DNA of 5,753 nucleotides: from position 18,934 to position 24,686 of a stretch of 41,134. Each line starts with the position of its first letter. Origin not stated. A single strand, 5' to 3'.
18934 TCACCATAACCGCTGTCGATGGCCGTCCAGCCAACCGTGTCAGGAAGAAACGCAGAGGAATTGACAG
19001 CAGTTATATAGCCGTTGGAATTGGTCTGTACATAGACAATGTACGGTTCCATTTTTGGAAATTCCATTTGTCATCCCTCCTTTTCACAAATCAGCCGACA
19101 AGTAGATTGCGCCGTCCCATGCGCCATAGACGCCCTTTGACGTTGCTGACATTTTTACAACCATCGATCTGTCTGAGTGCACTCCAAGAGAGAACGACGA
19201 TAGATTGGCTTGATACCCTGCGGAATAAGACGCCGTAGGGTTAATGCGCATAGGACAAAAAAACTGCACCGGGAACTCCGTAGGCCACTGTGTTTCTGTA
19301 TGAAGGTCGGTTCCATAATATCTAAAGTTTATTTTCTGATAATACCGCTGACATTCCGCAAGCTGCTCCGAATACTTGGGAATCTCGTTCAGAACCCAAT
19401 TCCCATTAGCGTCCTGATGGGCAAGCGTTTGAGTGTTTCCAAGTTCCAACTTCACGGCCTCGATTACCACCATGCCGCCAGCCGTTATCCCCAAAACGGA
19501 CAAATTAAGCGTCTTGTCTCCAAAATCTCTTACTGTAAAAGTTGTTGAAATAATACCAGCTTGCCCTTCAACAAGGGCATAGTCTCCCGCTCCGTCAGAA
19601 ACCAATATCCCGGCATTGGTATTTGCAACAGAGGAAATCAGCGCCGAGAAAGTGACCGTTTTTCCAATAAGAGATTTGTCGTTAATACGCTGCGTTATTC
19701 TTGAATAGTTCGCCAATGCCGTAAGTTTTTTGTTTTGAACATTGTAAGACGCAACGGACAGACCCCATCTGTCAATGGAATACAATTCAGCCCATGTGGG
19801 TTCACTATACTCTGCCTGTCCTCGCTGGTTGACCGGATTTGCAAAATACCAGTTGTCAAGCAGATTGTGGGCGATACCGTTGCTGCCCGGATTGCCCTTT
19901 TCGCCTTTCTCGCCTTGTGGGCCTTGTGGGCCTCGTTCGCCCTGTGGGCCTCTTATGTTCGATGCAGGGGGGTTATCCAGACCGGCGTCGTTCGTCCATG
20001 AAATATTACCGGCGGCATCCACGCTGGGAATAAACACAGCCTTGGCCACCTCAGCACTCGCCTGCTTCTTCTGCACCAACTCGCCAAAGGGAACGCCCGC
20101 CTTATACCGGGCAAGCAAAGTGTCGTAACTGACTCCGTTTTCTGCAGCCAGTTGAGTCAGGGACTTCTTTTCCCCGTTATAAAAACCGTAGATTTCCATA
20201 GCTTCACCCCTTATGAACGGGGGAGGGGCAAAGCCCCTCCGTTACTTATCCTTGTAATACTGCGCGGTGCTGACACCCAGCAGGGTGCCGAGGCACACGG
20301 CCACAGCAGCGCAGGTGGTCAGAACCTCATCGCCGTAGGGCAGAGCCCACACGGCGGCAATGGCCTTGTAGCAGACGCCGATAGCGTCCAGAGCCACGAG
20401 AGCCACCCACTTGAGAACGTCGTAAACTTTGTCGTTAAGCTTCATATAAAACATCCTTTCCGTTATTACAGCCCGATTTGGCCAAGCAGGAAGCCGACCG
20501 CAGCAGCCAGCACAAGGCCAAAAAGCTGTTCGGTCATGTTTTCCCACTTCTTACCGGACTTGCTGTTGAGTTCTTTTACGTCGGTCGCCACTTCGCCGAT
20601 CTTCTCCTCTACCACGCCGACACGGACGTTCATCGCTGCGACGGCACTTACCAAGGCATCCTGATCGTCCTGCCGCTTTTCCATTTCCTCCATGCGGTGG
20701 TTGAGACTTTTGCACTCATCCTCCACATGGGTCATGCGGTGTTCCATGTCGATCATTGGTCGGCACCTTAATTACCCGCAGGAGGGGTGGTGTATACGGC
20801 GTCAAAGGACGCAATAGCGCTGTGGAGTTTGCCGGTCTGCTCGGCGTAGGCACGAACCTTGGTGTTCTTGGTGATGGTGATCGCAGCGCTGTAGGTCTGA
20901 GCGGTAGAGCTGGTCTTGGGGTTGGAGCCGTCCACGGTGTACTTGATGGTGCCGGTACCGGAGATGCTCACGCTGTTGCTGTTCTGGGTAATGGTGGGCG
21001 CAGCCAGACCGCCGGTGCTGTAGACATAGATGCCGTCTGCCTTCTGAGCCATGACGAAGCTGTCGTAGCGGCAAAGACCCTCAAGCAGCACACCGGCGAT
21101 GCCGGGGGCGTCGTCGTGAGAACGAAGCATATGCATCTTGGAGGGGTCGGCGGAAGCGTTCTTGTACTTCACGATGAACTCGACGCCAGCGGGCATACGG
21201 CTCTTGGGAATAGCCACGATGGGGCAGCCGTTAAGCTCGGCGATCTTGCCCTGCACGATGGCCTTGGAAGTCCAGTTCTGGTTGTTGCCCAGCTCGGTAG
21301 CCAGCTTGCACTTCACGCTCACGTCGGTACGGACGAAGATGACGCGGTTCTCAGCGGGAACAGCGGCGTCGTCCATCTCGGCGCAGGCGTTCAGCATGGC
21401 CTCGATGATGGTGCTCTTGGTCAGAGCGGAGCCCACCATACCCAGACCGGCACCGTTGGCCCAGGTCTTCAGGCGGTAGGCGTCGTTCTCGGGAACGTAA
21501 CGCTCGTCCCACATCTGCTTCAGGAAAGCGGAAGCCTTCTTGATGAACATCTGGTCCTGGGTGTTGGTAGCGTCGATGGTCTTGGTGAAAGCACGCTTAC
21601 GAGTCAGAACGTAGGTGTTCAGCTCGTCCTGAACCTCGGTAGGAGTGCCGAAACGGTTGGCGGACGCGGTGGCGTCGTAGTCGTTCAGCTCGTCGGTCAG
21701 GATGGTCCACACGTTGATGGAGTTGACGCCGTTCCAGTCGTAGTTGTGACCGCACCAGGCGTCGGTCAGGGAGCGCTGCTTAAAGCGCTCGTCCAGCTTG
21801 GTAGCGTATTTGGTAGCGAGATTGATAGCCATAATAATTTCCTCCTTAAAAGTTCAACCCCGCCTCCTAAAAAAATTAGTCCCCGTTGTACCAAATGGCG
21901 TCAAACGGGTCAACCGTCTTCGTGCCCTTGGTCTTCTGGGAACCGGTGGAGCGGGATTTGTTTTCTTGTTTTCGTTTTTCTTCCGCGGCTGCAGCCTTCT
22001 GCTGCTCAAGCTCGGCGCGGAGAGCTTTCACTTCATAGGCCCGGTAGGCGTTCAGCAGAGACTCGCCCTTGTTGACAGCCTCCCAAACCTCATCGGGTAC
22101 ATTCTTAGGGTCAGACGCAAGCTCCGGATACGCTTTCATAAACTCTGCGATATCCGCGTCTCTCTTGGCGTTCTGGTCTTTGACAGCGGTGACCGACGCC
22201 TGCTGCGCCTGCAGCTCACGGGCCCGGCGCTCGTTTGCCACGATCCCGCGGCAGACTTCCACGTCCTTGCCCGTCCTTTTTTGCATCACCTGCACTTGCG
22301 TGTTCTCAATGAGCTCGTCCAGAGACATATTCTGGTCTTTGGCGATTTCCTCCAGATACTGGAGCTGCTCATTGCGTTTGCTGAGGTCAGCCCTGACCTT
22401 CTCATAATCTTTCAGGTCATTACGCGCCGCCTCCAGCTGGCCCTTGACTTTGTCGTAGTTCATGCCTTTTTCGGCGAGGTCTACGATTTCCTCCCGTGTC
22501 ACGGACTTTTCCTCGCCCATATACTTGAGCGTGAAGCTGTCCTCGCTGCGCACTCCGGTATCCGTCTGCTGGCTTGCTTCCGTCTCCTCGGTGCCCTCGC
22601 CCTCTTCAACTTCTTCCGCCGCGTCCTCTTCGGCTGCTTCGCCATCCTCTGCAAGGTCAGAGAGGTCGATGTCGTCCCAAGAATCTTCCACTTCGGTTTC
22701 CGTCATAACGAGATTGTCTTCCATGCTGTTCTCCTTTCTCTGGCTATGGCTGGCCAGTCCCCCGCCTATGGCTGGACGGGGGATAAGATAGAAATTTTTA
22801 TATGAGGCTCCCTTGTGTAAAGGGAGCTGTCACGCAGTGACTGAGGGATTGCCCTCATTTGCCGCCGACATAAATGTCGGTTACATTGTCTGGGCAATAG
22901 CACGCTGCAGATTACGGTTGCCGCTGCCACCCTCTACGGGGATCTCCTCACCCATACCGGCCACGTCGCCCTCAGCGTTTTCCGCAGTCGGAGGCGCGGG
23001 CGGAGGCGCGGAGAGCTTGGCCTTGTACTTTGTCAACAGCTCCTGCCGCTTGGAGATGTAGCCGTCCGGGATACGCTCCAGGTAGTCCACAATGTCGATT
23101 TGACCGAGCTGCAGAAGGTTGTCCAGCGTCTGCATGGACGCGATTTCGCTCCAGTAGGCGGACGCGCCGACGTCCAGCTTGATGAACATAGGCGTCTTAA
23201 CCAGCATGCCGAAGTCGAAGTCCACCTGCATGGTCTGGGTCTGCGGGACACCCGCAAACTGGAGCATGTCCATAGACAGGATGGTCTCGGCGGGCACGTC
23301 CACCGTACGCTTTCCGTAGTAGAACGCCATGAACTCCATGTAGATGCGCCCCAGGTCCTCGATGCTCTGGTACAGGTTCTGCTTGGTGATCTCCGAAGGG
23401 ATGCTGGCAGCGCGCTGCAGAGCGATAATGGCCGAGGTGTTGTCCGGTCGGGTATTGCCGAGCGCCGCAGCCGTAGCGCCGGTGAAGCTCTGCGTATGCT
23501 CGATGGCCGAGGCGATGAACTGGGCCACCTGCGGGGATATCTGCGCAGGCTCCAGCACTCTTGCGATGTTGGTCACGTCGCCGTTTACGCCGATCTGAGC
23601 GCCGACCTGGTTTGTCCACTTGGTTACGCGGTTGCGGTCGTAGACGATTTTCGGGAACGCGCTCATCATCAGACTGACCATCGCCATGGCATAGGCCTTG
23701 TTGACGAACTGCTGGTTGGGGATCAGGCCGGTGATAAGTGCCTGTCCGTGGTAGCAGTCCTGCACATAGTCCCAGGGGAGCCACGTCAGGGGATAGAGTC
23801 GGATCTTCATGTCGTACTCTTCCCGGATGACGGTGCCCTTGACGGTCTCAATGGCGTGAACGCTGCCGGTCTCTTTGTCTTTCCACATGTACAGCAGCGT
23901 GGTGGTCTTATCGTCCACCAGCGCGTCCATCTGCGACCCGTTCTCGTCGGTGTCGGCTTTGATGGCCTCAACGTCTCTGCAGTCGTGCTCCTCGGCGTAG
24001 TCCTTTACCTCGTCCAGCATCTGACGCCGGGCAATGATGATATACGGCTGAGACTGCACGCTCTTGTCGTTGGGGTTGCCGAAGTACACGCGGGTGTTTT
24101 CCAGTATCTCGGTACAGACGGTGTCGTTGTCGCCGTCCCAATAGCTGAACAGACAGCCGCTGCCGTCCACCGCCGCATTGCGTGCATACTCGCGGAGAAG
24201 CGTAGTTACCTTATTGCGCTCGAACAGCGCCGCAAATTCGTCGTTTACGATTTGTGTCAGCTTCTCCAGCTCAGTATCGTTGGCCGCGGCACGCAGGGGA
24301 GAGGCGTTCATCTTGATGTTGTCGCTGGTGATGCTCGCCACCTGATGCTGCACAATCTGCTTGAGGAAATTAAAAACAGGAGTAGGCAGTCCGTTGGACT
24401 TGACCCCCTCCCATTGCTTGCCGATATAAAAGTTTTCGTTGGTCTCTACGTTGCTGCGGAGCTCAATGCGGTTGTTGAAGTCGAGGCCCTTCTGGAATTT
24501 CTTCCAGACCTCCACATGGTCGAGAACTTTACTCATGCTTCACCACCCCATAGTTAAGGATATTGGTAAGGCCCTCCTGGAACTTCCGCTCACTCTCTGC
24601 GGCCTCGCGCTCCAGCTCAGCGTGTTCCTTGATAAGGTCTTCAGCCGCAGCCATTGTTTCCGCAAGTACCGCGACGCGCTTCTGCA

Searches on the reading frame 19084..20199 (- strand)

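Call 7: search_protein_families(library=pfam, proteins=[window:19084-20199:-], max_evalue=0.01)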
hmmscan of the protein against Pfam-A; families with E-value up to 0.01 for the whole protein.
window:19084-20199:- (371 aa): 1 family
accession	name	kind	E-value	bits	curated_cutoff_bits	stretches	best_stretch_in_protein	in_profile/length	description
PF01391.23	Collagen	-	0.00011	22.4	27.2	1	84-108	31-55/60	Collagen triple helix repeat (20 copies)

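Call 8: search_protein_families(library=phrogs, proteins=[window:19084-20199:-], max_evalue=0.001)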
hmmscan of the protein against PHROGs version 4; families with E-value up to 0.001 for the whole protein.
window:19084-20199:- (371 aa): 20 families
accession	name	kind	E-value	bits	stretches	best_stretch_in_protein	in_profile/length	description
phrog_4492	-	tail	1.5e-09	37.6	1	123-353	802-1069/1096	tail fiber protein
phrog_819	-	tail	3.8e-06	26.3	1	82-108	628-654/1024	tail protein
phrog_5073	-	tail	6.5e-06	26.4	1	83-109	311-337/519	tail fiber protein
phrog_366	-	tail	2.3e-05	25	1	83-108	347-372/474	tail fiber protein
phrog_17587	-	tail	5.3e-05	22.9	1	29-108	308-381/641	tail fiber protein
phrog_25888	-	unknown function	9.1e-05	22.8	1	71-113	237-277/325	-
phrog_18350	-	tail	0.00012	22.9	1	80-109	162-191/253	tail fiber protein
phrog_13892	-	tail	0.00012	22.3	1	77-109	32-64/676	minor tail protein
phrog_1806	-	tail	0.00014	22.3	1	83-108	111-136/276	collagen like minor tail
phrog_3904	-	tail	0.00014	21.3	1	83-108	674-892/1086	tail fiber protein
phrog_3377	-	DNA, RNA and nucleotide metabolism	0.00015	22.7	1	7-49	102-144/196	HNH endonuclease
phrog_6320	-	tail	0.00037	20.4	1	83-108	145-179/745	tail fiber protein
phrog_4013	-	unknown function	0.00038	20.2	1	77-112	105-146/659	-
phrog_13419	-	unknown function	0.00039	21.2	1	82-100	26-44/50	-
phrog_28838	-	unknown function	0.00045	19.9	1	273-355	555-644/661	-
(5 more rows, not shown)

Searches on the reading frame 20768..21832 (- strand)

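Call 7: search_protein_families(library=pfam, proteins=[window:20768-21832:-], max_evalue=0.01)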
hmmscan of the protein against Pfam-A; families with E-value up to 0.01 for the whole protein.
window:20768-21832:- (354 aa): 2 families
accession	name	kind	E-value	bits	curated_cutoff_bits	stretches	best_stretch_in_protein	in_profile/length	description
PF13290.12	CHB_HEX_C_1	-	9.3e-10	38.8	22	1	285-341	9-66/67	Chitobiase/beta-hexosaminidase C-terminal domain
PF13287.12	Fn3_assoc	-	1.1e-09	38.7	23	1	293-343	9-57/59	Fn3 associated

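Call 8: search_protein_families(library=phrogs, proteins=[window:20768-21832:-], max_evalue=0.001)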
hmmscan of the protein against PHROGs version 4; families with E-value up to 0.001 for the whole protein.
window:20768-21832:- (354 aa): 2 families
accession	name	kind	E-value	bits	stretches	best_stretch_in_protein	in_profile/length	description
phrog_422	-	head and packaging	4.6e-43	148.8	1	1-271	3-291/297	major head protein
phrog_267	-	head and packaging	3.3e-10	40.7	1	7-207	43-255/410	major head protein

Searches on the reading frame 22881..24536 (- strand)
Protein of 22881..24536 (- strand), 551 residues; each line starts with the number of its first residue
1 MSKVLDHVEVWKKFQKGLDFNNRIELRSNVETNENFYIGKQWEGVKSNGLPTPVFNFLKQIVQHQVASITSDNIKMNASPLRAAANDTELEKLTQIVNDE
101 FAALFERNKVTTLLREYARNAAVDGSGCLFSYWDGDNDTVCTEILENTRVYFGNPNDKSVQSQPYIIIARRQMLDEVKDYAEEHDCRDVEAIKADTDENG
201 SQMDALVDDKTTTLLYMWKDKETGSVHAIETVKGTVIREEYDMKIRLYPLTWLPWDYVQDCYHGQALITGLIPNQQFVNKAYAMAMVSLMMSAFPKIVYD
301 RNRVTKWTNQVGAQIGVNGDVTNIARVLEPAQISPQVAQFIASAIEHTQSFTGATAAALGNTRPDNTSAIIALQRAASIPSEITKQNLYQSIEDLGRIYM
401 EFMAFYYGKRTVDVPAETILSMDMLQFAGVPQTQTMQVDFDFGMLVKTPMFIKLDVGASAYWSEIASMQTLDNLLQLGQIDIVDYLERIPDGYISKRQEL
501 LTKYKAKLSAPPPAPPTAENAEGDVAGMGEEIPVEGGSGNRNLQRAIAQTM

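Call 7: search_protein_families(library=pfam, proteins=[window:22881-24536:-], max_evalue=0.01)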
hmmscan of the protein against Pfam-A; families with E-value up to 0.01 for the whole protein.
window:22881-24536:- (551 aa): 1 family
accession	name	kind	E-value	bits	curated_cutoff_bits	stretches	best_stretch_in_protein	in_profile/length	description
PF16510.12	P22_portal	-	3.9e-14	52.5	26.1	2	235-409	261-447/594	Phage P22-like portal protein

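Call 8: search_protein_families(library=phrogs, proteins=[window:22881-24536:-], max_evalue=0.001)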
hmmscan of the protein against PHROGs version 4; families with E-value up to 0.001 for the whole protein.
window:22881-24536:- (551 aa): 1 family
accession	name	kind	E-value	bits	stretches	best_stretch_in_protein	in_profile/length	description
phrog_156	-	head and packaging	1.4e-29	104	1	25-479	28-532/681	portal protein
